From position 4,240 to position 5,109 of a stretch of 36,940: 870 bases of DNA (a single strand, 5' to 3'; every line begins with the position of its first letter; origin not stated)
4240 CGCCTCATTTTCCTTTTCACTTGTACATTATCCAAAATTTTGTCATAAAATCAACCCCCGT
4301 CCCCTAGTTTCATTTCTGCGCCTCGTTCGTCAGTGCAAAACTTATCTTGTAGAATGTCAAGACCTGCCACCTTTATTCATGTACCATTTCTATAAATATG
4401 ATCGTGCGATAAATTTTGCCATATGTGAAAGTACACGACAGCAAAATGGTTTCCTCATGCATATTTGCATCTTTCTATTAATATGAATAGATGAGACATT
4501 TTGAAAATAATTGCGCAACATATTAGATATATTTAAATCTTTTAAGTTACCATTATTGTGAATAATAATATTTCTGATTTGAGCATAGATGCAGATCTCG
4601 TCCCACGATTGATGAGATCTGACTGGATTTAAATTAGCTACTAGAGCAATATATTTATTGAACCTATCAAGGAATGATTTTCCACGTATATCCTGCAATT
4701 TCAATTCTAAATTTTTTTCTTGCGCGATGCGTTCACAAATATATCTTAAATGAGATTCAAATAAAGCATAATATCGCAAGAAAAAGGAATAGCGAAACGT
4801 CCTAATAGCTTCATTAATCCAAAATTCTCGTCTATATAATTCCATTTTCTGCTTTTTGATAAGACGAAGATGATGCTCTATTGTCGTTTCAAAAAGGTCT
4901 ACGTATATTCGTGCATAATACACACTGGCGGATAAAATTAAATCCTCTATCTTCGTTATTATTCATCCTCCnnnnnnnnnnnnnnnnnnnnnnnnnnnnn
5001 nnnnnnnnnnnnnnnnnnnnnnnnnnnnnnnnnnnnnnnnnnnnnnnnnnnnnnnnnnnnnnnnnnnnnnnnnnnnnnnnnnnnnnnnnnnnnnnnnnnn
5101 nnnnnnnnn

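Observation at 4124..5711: PD-(D/E)xK nuclease + HEPN two-gene cassette bracketed by 137-bp direct repeats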

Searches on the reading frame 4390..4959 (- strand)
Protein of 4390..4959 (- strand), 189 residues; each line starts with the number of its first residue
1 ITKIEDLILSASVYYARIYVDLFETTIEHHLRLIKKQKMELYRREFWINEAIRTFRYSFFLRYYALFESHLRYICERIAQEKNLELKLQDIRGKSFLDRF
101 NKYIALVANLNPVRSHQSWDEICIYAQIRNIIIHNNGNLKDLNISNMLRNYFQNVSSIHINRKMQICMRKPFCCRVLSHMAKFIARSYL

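Call 7: search_protein_families(library=pfam, proteins=[window:4390-4923:-], max_evalue=1)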
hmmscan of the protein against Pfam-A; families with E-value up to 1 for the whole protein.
window:4390-4923:- (177 aa): 1 family
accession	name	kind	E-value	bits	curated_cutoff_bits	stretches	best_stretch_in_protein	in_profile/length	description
PF04399.18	Glutaredoxin2_C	-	0.025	14.8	32.8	1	93-145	72-119/130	Glutaredoxin 2, C terminal domain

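Call 10: search_protein_families(library=padloc, proteins=[window:4390-4923:-], max_evalue=1)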
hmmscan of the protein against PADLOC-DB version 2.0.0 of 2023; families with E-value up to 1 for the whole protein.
window:4390-4923:- (177 aa): 2 families
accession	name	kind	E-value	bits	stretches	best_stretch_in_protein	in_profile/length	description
PDLC01031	Csx1/Csm6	-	0.0024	15.4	1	19-143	209-338/357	CARF+HEPN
PDLC03820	RTasHEPN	-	0.0026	15.9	1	102-131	69-98/148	DRT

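Call 12: find_homologous_proteins(query=window:4390-4923:-)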
Query window:4390-4923:- (177 aa): 4 proteins with E <= 0.001 among 17 candidates.
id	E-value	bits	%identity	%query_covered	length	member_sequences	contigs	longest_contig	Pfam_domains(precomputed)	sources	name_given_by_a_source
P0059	1.5e-112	391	100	100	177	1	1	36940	-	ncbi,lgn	-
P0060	2.2e-47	179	51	97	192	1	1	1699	-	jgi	jgi:hypothetical protein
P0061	3.5e-33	133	40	97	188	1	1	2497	-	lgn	-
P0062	1.6e-20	92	40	77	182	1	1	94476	-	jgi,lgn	jgi:hypothetical protein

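Call 13: find_encoding_contigs(protein=P0059, flank=3000, max_places=4)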
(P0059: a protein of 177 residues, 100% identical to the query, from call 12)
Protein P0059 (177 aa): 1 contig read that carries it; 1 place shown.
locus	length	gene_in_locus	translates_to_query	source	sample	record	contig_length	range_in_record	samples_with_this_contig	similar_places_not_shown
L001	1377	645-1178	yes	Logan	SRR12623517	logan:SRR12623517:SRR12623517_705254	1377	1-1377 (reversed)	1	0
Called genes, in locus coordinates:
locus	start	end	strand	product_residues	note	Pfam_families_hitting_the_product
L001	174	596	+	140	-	-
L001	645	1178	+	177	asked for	-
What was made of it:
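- A k=31 contig holds exactly the two genes (call 13).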

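Call 14: find_encoding_contigs(protein=P0062, flank=6000, max_places=3)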
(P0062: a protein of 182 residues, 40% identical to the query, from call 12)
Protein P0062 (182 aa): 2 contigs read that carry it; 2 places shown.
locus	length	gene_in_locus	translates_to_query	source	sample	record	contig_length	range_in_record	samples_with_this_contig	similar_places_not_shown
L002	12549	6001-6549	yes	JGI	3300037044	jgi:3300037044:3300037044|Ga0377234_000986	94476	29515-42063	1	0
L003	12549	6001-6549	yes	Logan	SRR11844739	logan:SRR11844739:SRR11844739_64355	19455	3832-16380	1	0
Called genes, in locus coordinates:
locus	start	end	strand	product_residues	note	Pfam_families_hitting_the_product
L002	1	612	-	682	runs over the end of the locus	PF00676:E1_dh, PF02779:Transket_pyr, PF02780:Transketolase_C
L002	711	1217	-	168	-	PF00210:Ferritin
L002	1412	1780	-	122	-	PF01479:S4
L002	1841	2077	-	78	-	-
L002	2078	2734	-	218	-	-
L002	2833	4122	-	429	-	PF02308:MgtC (weak), PF13194:DUF4010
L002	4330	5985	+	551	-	PF01979:Amidohydro_1, PF13382:Adenine_deam_C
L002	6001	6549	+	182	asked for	-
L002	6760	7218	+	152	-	PF00583:Acetyltransf_1, PF13508:Acetyltransf_7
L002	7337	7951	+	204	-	PF04299:FMN_bind_2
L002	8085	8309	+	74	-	-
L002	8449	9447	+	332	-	PF01370:Epimerase, PF07993:NAD_binding_4 (faint)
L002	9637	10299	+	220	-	-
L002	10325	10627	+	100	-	PF13601:HTH_34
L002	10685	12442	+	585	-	PF13687:DUF4153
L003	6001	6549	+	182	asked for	-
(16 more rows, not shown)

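Call 15: find_encoding_contigs(protein=P0061, flank=3000, max_places=3)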
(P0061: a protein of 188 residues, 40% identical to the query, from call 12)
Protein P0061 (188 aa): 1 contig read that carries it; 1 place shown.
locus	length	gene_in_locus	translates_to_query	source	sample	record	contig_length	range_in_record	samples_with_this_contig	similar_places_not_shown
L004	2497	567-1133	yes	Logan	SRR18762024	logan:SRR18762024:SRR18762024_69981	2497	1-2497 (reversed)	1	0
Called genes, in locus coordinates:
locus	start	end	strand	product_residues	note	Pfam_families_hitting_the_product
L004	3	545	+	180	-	?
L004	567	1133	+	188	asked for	-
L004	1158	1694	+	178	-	-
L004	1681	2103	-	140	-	PF13470:PIN_3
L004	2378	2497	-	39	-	?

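Call 16: find_encoding_contigs(protein=P0060, flank=3000, max_places=3)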
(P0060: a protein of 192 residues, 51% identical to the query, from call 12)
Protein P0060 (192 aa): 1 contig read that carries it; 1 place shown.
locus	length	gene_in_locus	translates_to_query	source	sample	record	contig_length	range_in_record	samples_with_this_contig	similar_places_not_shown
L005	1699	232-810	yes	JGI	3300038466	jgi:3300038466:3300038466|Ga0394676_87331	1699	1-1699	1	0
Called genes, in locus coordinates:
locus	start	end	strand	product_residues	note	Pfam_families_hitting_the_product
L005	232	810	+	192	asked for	-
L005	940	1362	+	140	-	PF08818:DUF1801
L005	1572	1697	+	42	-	?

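Call 31: search_protein_families(library=pfam, proteins=[L004:3-545:+, L004:1158-1694:+], max_evalue=0.1)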
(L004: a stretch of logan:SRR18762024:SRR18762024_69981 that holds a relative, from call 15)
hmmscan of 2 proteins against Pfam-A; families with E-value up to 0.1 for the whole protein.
L004:3-545:+ (180 aa): 2 families
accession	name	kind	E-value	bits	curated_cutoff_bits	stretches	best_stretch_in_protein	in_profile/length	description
PF02769.27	AIRS_C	-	2.6e-18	67.1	23.1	1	76-177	58-152/156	AIR synthase related protein, C-terminal domain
PF11302.14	DUF3104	-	0.0036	17.3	27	1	119-155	29-68/69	Protein of unknown function (DUF3104)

L004:1158-1694:+ (178 aa): 1 family
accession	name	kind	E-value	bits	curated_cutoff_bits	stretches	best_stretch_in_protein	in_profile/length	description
PF00753.33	Lactamase_B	-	0.0052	17.2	22.7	1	53-83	3-33/196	Metallo-beta-lactamase superfamily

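Call 34: search_protein_representatives(protein=window:4390-4923:-)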
Query: 177 residues. Proteins with E-value up to 0.001 (for the whole library): 1157; up to 1e-10: 45; up to 1e-30: 1. The best 150 are listed.
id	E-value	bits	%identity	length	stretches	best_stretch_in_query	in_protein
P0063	3.3e-47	177.1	50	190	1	1-173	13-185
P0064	1.3e-28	116.6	36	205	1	4-172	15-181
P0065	1.6e-28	116.3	41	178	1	1-161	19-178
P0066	9.5e-26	107.3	38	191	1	3-173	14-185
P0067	1.9e-23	99.8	33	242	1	7-172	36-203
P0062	5.1e-21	91.9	38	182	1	21-174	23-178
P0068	2.7e-18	83.0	41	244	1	2-104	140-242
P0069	1.7e-15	73.9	42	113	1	3-94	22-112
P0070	2.0e-15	73.7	36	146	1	46-174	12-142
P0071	5.0e-14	69.1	33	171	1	44-171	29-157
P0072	8.9e-14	68.3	30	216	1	36-173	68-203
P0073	1.5e-13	67.6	28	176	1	33-172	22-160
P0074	8.1e-13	65.2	30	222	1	29-176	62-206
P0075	1.6e-12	64.2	35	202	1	40-169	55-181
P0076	3.0e-12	63.3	37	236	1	43-145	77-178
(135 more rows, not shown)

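Call 37: search_protein_families(library=pfam, alignment_id=A4, max_evalue=0.01)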
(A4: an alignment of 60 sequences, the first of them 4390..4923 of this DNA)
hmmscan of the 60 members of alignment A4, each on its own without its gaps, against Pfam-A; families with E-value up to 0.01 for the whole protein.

A. member 1, window:4390-4923:- (177 aa): 0 families

B. families by the number of members that match (of 60 scanned): 5 families
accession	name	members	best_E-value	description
PF18735.6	HEPN_RiboL-PSP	4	7.1e-05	RiboL-PSP-HEPN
PF18730.6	HEPN_Cthe2314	1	4.9e-06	Cthe_2314-like HEPN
PF10922.13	T7-like_gp12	1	0.0014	Bacteriophage T7-like, gene 1.2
PF18737.6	HEPN_MAE_28990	1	0.002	MAE_28990/MAE_18760-like HEPN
PF20185.3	DUF6548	1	0.0064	Family of unknown function (DUF6548)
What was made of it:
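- On HEPN superfamily: The protein has no Pfam hit (calls 7, 37). 6 of 60 homologues hit HEPN_RiboL-PSP, Cthe2314 or MAE_28990 (call 37).
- Closest known: Stand-alone HEPN RNases of abortive-infection type in the HEPN superfamily. Different: The window protein itself matches no Pfam HEPN model (calls 7, 37).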

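Call 44: predict_structure(alignment_id=A4)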
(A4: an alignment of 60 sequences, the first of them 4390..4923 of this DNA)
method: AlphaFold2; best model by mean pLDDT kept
length: 177 residues; sequences in the alignment: 60
mean_pLDDT: 96.1   pTM: 0.90
mean pLDDT of the five models: 96.1, 95.7, 95.7, 95.5, 94.9
residues with pLDDT >= 90: 169; 70-90: 8; 50-70: 0; < 50: 0
segments of 3 or more residues with pLDDT < 50: none
pLDDT, mean of each block of 10 residues (from residue 1): 86 96 97 96 97 97 98 98 98 97 95 98 97 97 98 97 95 91
secondary structure, 60 per line:
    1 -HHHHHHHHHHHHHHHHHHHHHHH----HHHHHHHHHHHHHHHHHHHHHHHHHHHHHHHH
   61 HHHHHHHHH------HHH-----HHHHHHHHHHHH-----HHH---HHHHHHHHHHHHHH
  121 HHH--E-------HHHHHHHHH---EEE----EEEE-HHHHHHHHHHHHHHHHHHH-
elements in order: H2-24 H29-69 H84-95 H107-123 H134-142 E146-148 E153-156 H158-176
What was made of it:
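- On HEPN superfamily: The model is all-alpha with pLDDT 96 (call 44).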

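Call 51: fold_search(model_id=the predicted structure, library=pdb)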
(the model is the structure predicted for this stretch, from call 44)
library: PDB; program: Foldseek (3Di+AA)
matches with E <= 10: 40; with E <= 0.001: 0
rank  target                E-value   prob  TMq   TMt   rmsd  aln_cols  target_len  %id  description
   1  6kre_g                2.7e+00  0.03  0.15  0.08  12.0       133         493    9  TRiC at 0.05 mM ADP-AlFx, Conformation 2, 0.05-C2 (released 2019-09-18)
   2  4pld_A                3.1e+00  0.03  0.18  0.14  14.9       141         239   10  Human Nuclear Receptor Liver Receptor Homologue-1, LRH-1, in its apo State Bound to a Fragment of Human TIF-2 (released 2015-12-16)
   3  5ijj_B                4.1e+00  0.04  0.23  0.25  14.0       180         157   12  Structure of the SPX domain of Chaetomium thermophilum Glycerophosphodiester Phosphodiesterase 1 in complex with inosi (released 2016-04-27)
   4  4uje_BT               4.4e+00  0.06  0.25  0.29  12.2       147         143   10  Regulation of the mammalian elongation cycle by 40S subunit rolling: a eukaryotic-specific ribosome rearrangement (released 2014-07-16)
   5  2rd9_C                4.4e+00  0.02  0.14  0.13  17.0       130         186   16  Crystal structure of a putative yfit-like metal-dependent hydrolase (bh0186) from bacillus halodurans c-125 at 2.30 A  (released 2007-10-09)
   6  8omv_B                5.2e+00  0.04  0.26  0.09  25.6       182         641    9  Crystal structure of the constitutively active S117E/S181E mutant of human IKK2 (released 2024-04-10)
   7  8ro1_D                5.5e+00  0.02  0.18  0.17  34.7       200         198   10  Structure of the C. elegans Intron Lariat Spliceosome double-primed for disassembly (ILS'') (released 2024-08-07)
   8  6xns_F                5.8e+00  0.02  0.17  0.11  17.3       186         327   14  C3_crown-05 (released 2020-12-23)
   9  9k2v_a                6.1e+00  0.03  0.21  0.08  24.5       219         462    6  Cyanophage A4 pre-ejectosome (released 2025-04-09)
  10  9o9x_C                6.1e+00  0.02  0.15  0.08  16.7       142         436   10  ytrEF nucleotide-free conformation (released 2025-10-15)
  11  5ijj_A                6.5e+00  0.03  0.23  0.23  14.6       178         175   13  Structure of the SPX domain of Chaetomium thermophilum Glycerophosphodiester Phosphodiesterase 1 in complex with inosi (released 2016-04-27)
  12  5hn8_A                6.5e+00  0.02  0.20  0.12  22.0       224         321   11  Crystal structure of Plasmodium vivax geranylgeranylpyrophosphate synthase complexed with BPH-1182 (released 2016-09-07)
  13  3ph7_B                6.5e+00  0.02  0.17  0.10  22.8       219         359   11  Crystal structure of Plasmodium vivax putative polyprenyl pyrophosphate synthase in complex with geranylgeranyl diphos (released 2010-11-17)
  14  4wj0_A                6.5e+00  0.01  0.15  0.09  17.4       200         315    8  Structure of PH1245, a cas1 from Pyrococcus horikoshii (released 2014-10-15)
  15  5mnw_MODEL_1_A        6.8e+00  0.04  0.16  0.15   8.2        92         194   14  Solution structure of the cinaciguat bound human beta1 H-NOX. (released 2018-06-13)
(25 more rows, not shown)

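Call 53: search_solved_structures(query=A4, max_evalue=10, show_alignments=2)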
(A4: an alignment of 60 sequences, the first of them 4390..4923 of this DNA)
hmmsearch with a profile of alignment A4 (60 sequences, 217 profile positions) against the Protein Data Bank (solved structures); distinct sequences matched with E-value up to 10: 5.
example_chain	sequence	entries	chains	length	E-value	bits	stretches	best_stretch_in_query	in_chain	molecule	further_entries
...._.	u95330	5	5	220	0.24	14.2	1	28-104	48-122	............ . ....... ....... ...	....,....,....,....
2owa_A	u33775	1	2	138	1.1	12.1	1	105-140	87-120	Arfgap-like finger domain containing protein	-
6m6z_A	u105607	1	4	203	1.8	11.4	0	113-132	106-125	TMH4C4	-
9lns_A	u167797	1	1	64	2.2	11.1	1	98-127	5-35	dAIT17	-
6u1s_A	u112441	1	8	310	4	10.2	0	20-74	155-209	de novo designed 16-helix transmembrane nanopore, TMHC8_R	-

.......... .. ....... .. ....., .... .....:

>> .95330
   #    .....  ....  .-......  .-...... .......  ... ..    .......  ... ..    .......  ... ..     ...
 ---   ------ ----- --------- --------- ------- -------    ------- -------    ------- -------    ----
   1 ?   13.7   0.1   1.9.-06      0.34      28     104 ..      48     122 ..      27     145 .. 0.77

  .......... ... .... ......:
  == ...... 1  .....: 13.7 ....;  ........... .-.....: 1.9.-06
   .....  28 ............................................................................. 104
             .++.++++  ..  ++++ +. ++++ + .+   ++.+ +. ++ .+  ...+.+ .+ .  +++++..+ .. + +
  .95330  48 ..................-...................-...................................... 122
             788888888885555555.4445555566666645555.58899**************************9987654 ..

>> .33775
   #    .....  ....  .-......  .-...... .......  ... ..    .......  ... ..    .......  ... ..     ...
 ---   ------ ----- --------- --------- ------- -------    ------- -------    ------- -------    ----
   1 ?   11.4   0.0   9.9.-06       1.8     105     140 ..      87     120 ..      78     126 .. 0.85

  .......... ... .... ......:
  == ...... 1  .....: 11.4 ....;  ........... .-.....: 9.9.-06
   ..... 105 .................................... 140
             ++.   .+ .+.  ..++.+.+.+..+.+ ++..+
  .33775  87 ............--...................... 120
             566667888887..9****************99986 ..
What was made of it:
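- Tried and rejected: The profile against PDB sequences gave nothing (call 53).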

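Call 68: search_protein_families(library=ncbifam, proteins=[window:4390-4923:-], max_evalue=1)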
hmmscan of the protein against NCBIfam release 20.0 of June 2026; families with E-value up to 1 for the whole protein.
window:4390-4923:- (177 aa): 1 family
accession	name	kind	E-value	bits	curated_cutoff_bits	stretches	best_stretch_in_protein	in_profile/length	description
NF007702.0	PRK10387.1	equivalog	0.032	13.9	133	1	88-145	151-203/215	glutaredoxin 2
